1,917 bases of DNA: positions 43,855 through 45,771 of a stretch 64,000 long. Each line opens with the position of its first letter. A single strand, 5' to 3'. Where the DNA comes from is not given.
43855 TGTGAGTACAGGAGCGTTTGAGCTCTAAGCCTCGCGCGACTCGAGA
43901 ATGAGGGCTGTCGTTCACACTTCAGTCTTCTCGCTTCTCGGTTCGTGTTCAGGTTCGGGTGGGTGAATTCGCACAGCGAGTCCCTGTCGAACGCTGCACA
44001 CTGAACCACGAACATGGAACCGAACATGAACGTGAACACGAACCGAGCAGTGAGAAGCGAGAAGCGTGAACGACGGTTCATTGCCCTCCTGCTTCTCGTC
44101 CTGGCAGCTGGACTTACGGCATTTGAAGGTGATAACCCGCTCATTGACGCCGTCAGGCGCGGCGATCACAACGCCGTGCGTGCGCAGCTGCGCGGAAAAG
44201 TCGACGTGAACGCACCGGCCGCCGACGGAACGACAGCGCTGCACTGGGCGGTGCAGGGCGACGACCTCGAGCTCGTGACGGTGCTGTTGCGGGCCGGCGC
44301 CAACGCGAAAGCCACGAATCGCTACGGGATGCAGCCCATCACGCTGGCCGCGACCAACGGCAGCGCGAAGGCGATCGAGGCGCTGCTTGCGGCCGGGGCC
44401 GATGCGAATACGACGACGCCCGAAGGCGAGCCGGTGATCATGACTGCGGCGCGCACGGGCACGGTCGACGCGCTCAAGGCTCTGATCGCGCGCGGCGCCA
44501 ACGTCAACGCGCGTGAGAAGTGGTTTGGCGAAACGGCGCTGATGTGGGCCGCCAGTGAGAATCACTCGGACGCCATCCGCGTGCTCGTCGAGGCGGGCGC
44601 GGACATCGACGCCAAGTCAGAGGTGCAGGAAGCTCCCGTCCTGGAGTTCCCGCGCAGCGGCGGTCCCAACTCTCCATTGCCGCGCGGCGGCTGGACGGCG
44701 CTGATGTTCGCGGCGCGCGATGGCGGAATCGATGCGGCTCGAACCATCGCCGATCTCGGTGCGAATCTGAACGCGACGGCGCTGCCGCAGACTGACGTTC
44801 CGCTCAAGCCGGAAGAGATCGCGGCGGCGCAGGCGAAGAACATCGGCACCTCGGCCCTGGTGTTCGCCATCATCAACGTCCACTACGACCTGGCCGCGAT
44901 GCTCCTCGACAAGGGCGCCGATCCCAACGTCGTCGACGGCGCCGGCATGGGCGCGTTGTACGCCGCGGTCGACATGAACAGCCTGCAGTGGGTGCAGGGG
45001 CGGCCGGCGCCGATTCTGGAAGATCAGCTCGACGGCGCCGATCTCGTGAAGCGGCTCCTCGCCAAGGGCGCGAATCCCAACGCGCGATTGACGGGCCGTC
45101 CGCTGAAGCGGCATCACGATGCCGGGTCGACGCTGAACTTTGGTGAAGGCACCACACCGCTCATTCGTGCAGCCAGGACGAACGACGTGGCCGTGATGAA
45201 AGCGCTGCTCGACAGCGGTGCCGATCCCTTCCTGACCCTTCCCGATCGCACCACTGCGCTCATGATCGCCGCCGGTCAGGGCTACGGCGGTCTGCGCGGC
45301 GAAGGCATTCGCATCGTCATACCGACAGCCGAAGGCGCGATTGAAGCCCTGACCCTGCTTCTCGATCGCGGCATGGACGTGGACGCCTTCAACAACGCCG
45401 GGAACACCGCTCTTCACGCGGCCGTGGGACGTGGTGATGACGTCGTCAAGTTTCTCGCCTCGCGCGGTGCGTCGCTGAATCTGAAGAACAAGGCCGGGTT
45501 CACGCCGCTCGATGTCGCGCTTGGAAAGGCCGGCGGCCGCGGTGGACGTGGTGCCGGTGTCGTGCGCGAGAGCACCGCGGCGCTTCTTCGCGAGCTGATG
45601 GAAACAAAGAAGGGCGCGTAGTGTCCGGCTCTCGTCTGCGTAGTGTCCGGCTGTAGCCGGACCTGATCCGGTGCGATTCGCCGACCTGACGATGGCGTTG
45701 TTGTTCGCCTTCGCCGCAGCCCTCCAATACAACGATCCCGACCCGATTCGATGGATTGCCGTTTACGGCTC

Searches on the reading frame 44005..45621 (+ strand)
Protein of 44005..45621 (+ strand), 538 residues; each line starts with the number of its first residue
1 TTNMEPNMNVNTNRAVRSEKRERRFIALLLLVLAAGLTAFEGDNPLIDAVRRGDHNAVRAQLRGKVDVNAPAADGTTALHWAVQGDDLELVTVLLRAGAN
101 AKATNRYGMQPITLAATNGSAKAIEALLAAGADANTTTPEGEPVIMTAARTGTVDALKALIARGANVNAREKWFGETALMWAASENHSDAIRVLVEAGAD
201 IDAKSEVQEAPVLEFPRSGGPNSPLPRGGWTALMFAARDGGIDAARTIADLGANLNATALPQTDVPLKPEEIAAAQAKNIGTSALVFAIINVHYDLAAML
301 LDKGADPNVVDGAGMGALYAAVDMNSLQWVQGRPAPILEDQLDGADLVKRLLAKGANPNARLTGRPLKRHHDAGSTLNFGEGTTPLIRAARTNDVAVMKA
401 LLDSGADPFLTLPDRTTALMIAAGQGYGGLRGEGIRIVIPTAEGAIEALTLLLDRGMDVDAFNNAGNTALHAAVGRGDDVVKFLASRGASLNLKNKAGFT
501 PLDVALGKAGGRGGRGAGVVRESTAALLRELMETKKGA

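Call 64: search_protein_families(library=ncbifam, proteins=[window:44005-45621:+], max_evalue=0.00001)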
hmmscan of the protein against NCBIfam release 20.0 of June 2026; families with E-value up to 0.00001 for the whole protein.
window:44005-45621:+ (538 aa): 9 families
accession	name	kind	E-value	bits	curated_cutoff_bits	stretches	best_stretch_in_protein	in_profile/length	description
NF043029.1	T4SS_AnkY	equivalog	2.9e-31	108.5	600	2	74-137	457-520/543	Dot/Icm T4SS effector AnkY/LegA9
NF041931.2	MzaA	equivalog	2.2e-28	99.6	800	2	143-206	4-66/726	MZA anti-phage system associated sigma-70 family RNA polymerase sigma factor MzaA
NF043023.1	T4SS_AnkH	equivalog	5.8e-28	97.8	600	2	44-132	34-122/467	Dot/Icm T4SS effector AnkH/LegA3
NF043028.1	T4SS_AnkX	equivalog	1.5e-14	53.2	1400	0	49-109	555-616/938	Dot/Icm T4SS effector AnkN/AnkX/LegA8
NF043022.1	T4SS_AnkG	equivalog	8.3e-14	51.2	500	0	44-127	367-455/455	Dot/Icm T4SS effector AnkG/AnkZ/LegA7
TIGR00870.1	trp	subfamily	1.1e-13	50.2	498.75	0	367-474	116-219/747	transient-receptor-potential calcium channel protein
NF043019.1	T4SS_AnkC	equivalog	9.7e-12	44.5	450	1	34-163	102-223/459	Dot/Icm T4SS effector AnkC/LegA12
NF043021.1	T4SS_AnkF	equivalog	2.3e-09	36.2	1000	0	145-210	589-654/917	Dot/Icm T4SS effector AnkF/LegA14/Ceg31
NF043027.1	T4SS_AnkQ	equivalog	1.1e-08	34.1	700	0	65-109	354-398/496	Dot/Icm T4SS effector AnkQ/LegA10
